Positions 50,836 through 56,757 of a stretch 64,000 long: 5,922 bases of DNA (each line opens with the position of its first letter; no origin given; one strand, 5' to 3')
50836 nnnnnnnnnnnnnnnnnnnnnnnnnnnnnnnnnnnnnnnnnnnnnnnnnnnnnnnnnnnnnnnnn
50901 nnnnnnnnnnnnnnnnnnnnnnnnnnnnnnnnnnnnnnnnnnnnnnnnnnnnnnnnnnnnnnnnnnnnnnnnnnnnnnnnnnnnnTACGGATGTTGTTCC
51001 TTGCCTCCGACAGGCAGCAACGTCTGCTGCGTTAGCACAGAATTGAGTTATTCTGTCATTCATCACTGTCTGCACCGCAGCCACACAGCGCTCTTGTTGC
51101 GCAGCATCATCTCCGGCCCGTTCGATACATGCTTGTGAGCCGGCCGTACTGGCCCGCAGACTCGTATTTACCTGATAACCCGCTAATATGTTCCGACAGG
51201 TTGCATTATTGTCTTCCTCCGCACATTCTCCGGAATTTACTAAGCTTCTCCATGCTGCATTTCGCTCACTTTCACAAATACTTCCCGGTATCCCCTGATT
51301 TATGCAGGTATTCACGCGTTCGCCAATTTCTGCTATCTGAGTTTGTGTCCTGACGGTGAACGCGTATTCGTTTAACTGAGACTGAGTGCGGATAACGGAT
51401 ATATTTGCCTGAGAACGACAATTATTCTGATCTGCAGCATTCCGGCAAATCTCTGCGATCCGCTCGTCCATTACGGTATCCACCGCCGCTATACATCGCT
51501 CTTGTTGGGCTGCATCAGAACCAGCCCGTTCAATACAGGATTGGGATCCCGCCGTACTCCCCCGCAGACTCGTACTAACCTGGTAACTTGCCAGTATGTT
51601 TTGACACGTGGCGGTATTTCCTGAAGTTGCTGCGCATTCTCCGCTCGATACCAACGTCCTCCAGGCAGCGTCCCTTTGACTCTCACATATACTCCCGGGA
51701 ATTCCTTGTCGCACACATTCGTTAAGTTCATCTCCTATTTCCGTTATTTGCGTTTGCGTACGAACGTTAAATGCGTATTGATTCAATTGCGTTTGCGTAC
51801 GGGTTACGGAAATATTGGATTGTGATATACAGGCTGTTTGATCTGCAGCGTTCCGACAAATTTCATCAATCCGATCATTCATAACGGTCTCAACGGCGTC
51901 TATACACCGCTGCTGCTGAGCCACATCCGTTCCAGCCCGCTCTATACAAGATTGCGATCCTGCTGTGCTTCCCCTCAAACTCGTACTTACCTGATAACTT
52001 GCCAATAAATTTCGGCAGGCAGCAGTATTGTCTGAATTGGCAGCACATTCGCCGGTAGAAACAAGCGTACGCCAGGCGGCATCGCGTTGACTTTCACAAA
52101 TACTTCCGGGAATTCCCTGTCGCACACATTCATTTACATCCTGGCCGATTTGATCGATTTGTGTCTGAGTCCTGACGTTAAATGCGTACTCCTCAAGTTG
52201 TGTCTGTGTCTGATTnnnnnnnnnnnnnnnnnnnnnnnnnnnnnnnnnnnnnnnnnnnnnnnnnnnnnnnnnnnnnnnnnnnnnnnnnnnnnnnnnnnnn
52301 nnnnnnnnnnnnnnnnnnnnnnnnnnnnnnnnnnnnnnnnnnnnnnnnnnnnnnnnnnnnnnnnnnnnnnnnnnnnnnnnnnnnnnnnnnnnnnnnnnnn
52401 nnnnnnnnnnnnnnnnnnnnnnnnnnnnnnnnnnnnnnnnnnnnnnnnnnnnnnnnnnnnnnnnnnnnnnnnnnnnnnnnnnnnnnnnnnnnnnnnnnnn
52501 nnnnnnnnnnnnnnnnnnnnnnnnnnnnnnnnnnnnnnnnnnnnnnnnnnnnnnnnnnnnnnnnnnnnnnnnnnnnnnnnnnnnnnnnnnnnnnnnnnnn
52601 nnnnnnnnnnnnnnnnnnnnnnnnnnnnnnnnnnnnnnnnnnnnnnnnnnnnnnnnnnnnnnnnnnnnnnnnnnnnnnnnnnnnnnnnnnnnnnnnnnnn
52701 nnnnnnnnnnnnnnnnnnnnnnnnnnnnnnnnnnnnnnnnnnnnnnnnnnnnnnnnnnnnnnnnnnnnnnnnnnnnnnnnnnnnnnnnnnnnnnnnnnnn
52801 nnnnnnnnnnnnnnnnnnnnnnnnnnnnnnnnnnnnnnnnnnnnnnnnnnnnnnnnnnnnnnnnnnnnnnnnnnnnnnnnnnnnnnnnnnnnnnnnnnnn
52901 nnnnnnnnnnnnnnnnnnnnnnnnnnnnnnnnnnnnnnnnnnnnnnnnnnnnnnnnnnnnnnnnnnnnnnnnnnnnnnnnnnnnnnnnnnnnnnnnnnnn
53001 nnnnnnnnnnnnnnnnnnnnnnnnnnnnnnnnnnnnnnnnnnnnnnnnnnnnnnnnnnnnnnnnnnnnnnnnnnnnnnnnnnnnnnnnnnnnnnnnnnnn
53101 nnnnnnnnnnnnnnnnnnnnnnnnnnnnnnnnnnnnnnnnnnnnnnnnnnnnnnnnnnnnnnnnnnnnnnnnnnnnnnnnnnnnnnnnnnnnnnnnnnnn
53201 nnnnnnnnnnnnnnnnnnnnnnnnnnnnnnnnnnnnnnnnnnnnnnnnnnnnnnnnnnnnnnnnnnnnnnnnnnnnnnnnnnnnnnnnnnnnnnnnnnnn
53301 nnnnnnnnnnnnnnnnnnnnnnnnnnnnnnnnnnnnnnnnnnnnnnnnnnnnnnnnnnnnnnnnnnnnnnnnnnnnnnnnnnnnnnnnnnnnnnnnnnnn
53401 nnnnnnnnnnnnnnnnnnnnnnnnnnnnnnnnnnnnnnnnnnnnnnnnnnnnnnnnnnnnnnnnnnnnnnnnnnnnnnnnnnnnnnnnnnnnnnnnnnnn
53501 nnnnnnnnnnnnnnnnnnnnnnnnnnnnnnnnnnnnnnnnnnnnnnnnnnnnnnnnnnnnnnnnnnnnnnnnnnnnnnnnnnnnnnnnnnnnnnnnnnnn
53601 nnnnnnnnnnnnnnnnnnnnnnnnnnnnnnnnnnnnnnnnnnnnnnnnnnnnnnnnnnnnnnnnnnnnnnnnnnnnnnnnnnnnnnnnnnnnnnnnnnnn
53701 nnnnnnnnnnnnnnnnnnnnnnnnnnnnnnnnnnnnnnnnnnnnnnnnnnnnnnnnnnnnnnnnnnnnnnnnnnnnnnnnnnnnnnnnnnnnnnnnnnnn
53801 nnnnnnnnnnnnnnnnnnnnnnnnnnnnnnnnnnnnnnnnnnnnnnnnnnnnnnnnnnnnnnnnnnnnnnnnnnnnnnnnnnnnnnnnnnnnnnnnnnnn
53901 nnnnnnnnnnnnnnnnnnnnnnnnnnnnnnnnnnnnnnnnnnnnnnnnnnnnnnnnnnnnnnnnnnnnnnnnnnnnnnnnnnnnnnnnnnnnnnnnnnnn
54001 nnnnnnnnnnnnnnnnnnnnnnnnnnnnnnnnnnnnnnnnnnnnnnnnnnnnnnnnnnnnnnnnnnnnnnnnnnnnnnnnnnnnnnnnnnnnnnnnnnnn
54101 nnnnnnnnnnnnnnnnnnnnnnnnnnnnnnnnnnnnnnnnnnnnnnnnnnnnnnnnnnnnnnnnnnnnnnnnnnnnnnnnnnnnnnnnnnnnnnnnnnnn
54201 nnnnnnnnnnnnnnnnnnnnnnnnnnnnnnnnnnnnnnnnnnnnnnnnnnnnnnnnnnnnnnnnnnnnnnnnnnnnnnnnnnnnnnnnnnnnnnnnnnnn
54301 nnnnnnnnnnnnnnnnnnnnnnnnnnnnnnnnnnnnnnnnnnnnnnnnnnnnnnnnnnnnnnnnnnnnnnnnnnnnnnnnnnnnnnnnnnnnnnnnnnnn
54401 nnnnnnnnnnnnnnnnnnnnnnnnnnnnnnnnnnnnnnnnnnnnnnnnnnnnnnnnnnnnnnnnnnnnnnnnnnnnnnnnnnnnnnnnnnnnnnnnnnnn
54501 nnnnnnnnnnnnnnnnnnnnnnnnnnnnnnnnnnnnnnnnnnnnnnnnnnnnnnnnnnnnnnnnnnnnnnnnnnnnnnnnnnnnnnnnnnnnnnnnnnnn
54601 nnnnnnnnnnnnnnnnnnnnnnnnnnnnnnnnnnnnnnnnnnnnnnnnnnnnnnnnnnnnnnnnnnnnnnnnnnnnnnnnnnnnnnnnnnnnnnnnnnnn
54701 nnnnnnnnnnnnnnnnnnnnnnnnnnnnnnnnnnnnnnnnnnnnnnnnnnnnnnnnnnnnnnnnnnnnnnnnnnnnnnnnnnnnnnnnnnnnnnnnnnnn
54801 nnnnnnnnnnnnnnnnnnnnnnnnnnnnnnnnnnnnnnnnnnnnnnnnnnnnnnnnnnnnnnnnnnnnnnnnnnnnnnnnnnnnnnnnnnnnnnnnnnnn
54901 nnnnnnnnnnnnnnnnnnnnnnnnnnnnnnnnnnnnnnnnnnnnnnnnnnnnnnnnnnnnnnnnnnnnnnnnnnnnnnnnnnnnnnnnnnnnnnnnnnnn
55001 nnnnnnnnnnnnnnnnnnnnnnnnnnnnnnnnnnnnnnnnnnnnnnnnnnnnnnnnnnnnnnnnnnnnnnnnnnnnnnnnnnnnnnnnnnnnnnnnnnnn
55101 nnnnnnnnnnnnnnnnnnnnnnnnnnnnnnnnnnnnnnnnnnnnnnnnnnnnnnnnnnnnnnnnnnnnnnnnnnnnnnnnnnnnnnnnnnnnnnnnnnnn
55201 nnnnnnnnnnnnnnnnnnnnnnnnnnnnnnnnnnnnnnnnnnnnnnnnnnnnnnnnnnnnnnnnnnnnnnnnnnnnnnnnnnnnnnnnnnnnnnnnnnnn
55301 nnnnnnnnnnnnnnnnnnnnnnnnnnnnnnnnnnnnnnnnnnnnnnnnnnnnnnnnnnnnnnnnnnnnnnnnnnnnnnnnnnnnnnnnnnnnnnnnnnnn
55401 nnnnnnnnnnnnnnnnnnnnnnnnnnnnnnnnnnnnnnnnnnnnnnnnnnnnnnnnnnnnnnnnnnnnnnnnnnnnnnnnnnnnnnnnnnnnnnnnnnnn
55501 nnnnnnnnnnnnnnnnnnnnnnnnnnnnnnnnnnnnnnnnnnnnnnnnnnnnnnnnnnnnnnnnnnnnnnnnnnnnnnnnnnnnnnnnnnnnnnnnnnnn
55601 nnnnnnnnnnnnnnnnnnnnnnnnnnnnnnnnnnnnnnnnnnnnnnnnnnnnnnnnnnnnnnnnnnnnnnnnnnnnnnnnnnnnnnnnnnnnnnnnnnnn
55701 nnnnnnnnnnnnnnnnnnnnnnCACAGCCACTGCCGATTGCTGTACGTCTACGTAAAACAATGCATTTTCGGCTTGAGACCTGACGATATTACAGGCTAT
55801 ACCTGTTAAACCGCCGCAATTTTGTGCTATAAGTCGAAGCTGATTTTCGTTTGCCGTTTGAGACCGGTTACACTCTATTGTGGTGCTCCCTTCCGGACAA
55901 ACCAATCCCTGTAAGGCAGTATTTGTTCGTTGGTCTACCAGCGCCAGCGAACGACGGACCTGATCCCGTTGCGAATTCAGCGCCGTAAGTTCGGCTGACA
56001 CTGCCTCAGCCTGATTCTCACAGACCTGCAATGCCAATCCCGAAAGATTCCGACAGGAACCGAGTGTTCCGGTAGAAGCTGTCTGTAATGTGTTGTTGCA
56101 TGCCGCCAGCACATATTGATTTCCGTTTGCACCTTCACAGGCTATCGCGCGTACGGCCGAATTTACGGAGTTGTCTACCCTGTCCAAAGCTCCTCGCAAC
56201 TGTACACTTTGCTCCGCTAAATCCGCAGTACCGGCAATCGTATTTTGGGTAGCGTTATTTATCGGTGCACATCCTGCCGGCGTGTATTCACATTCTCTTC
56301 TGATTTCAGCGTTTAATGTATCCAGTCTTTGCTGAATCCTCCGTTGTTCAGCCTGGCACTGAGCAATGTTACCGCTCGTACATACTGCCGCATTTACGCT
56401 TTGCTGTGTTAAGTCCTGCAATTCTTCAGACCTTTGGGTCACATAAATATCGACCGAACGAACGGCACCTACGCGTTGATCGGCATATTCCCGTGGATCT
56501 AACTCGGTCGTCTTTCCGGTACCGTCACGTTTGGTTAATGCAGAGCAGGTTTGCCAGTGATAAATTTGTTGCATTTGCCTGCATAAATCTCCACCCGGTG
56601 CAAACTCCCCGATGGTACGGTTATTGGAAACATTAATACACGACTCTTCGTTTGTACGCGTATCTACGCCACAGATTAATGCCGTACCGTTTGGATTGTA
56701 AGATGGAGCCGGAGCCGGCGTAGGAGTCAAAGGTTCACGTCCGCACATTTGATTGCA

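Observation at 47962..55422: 7.5-kb in-frame tandem array of ~411-bp repeats (18 x ~137 aa, Cys-paired) inside the giant gene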

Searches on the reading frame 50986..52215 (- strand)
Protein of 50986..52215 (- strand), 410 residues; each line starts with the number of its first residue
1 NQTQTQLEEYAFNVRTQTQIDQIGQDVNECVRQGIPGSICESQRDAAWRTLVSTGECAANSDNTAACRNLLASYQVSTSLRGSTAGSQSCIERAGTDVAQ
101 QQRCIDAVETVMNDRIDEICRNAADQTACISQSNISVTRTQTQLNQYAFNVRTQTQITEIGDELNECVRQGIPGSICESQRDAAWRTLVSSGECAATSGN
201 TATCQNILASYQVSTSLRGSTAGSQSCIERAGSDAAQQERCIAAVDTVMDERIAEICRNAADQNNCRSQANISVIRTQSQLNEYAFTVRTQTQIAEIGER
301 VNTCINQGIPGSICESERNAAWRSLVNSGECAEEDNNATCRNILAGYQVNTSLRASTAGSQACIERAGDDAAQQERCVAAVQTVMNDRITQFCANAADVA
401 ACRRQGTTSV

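Call 64: predict_structure(alignment_id=A3)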
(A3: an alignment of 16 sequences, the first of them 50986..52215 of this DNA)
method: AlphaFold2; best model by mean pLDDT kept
length: 410 residues; sequences in the alignment: 16
mean_pLDDT: 91.3   pTM: 0.70
mean pLDDT of the five models: 91.3, 86.6, 81.7, 79.4, 76.0
residues with pLDDT >= 90: 289; 70-90: 121; 50-70: 0; < 50: 0
segments of 3 or more residues with pLDDT < 50: none
pLDDT, mean of each block of 10 residues (from residue 1): 86 90 87 86 89 90 91 92 92 92 93 93 93 94 94 93 90 91 93 92 95 93 94 93 93 94 96 94 93 91 87 90 90 87 91 88 92 92 89 91 89
secondary structure, 60 per line:
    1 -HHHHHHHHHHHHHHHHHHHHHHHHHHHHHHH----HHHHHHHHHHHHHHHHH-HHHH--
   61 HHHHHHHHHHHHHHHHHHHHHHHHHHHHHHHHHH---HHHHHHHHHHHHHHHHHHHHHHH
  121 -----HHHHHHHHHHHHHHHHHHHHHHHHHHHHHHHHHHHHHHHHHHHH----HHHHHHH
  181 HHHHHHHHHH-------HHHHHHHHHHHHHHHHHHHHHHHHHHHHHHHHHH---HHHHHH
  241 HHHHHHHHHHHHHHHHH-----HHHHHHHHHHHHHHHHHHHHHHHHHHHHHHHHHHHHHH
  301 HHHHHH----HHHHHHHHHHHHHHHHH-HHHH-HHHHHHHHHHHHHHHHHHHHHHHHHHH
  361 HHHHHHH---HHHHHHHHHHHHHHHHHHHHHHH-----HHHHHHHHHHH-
elements in order: H2-32 H37-53 H55-58 H61-94 H98-120 H126-169 H174-190 H198-231 H235-257 H263-306 H311-327 H329-332 H334-367 H371-393 H399-409

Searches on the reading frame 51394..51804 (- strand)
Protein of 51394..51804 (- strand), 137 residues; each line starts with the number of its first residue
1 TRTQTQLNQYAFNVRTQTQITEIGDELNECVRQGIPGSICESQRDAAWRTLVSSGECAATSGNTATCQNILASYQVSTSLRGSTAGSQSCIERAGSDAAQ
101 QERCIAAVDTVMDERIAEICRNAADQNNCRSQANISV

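Call 17: find_homologous_proteins(query=A1, max_evalue=0.001)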
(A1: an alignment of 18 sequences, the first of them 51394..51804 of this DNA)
Query A1 (18 sequences): 480 candidates shared short words with the query, none scored E <= 0.001.

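Call 18: search_solved_structures(query=A1, max_evalue=1)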
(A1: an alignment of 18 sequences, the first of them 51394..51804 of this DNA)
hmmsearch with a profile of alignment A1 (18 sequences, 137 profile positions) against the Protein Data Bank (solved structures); distinct sequences matched with E-value up to 1: 3.
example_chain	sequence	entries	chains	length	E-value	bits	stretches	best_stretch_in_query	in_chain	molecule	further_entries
3gc6_A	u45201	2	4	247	0.46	13.5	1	17-65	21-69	Ecto-NAD+ glycohydrolase (CD38 molecule)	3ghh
3gh3_A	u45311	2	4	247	0.46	13.5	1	17-65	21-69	Ecto-NAD+ glycohydrolase (CD38 molecule) | CD38 molecule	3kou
3p5s_A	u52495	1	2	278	0.57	13.2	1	17-65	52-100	CD38 molecule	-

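Call 26: find_related_loci(query=A2, collection=genome_contigs, flank=10000)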
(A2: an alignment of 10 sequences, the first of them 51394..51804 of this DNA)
Query A2 (137 aa) in genome_contigs; peptide patterns used: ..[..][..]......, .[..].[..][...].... (x = any residue, [..] = any of these).
22 stretches matched a pattern; 1 encode a relative of the query (tblastn E <= 1e-3); 1 distinct loci.
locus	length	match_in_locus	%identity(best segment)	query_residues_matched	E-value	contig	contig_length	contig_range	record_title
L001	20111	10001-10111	43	12-46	7e-5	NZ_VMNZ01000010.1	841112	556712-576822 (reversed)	Bacillus tequilensis strain ATCC BAA-819 ATCC_BAA-819_contig_10_consensus, whole genome shotgun sequence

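Call 27: find_related_loci(query=A2, collection=metagenome_contigs, flank=10000)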
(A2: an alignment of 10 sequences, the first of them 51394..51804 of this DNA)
Query A2 (137 aa) in metagenome_contigs; peptide patterns used: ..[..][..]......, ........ (x = any residue, [..] = any of these).
69 stretches matched a pattern, but none encodes a relative of the query by tblastn (E <= 1e-3).

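Call 28: predict_structure(alignment_id=A1)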
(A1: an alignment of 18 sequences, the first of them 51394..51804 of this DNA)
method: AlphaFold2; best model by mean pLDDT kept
length: 137 residues; sequences in the alignment: 18
mean_pLDDT: 93.0   pTM: 0.81
mean pLDDT of the five models: 93.0, 90.7, 78.7, 76.9, 69.1
residues with pLDDT >= 90: 122; 70-90: 15; 50-70: 0; < 50: 0
segments of 3 or more residues with pLDDT < 50: none
pLDDT, mean of each block of 10 residues (from residue 1): 88 95 93 94 94 93 93 93 92 95 92 93 94 91
secondary structure, 60 per line:
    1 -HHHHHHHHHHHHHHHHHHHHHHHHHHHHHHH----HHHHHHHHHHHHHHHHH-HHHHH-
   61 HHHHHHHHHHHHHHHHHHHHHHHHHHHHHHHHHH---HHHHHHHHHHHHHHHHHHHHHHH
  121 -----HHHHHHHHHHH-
elements in order: H2-32 H37-53 H55-59 H61-94 H98-120 H126-136

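Call 31: search_protein_representatives(alignment_id=A1)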
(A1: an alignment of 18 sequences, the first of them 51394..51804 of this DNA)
Query: 18 sequences, 137 profile positions. Proteins with E-value up to 0.001 (for the whole library): 0; up to 1e-10: 0; up to 1e-30: 0. The best 0 are listed.

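Call 33: fold_search(model_id=the predicted structure, library=pdb)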
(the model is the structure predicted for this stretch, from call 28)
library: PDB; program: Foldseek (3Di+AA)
matches with E <= 10: 54; with E <= 0.001: 0
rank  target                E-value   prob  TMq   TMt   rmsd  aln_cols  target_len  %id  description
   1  4jgh_D                2.6e+00  0.20  0.36  0.17  14.3       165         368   13  Structure of the SOCS2-Elongin BC complex bound to an N-terminal fragment of Cullin5 (released 2013-08-07)
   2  3swh_A                3.8e+00  0.21  0.45  0.25   7.6       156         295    7  Munc13-1, MUN domain, C-terminal module (released 2011-11-02)
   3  6ygj_F                4.0e+00  0.13  0.30  0.22   7.0       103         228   11  small-molecule stabilizer of 14-3-3 and the Carbohydrate Response Element Binding Protein (ChREBP) protein-protein int (released 2020-09-16)
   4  6wb9_2                4.3e+00  0.08  0.25  0.14  15.5       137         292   14  Structure of the S. cerevisiae ER membrane complex (released 2020-06-03)
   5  5j4o                  4.5e+00  0.08  0.26  0.18  21.4       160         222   13  Structure of human erythrocytic Spectrin alpha chain repeats 16-17 (released 2017-04-12)
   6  8gji_A                4.5e+00  0.07  0.25  0.21  13.2       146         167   12  De novo design of high-affinity protein binders to bioactive helical peptides (released 2024-01-10)
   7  5fmn_B                4.7e+00  0.15  0.26  0.38  12.4       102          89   15  The nickel-responsive transcriptional regulator InrS (released 2017-02-01)
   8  8ghl_D                4.7e+00  0.12  0.33  0.08  10.8       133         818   10  the Hir complex core (released 2024-07-17)
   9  8vvy_A                5.0e+00  0.12  0.35  0.08  15.9       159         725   11  Human Cullin-1 in complex with CAND2 (released 2025-01-29)
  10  5mlz                  5.0e+00  0.10  0.26  0.11  10.9       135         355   10  Dolichyl phosphate mannose synthase in complex with GDP and Mg2+ (released 2017-08-09)
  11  3zc0_D                5.0e+00  0.08  0.27  0.22  10.0       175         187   10  Structure of AfC3PO - duplex RNA complex (released 2013-01-23)
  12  9a1m_L                5.0e+00  0.07  0.27  0.08  14.6       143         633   13  Integrative model of the nuclear pore complex from Schizosaccharomyces pombe (released 2021-11-12)
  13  5j1f_A                5.0e+00  0.06  0.25  0.20  13.9       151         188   10  Structure of the spectrin repeats 5 and 6 of the plakin domain of plectin (released 2016-07-20)
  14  4uig                  5.3e+00  0.16  0.30  0.42  10.9       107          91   10  Structure of the copper sensitive operon repressor from Streptomyces lividans at pH6 (released 2015-09-09)
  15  2p61                  5.3e+00  0.14  0.32  0.38  10.7       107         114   17  Crystal structure of protein TM1646 from Thermotoga maritima, Pfam DUF327 (released 2007-03-27)
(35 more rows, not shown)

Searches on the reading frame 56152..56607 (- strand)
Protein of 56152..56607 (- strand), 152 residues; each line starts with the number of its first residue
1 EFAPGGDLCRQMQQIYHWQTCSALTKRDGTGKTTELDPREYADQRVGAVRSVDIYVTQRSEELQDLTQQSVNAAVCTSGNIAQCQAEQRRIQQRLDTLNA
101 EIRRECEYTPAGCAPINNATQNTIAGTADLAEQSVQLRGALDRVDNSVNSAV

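Call 86: find_related_loci(query=A4, collection=metagenome_contigs, flank=10000)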
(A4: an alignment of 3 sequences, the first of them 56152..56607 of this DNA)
Query A4 (152 aa) in metagenome_contigs; peptide patterns used: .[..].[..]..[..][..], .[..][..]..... (x = any residue, [..] = any of these).
176 stretches matched a pattern, but none encodes a relative of the query by tblastn (E <= 1e-3).
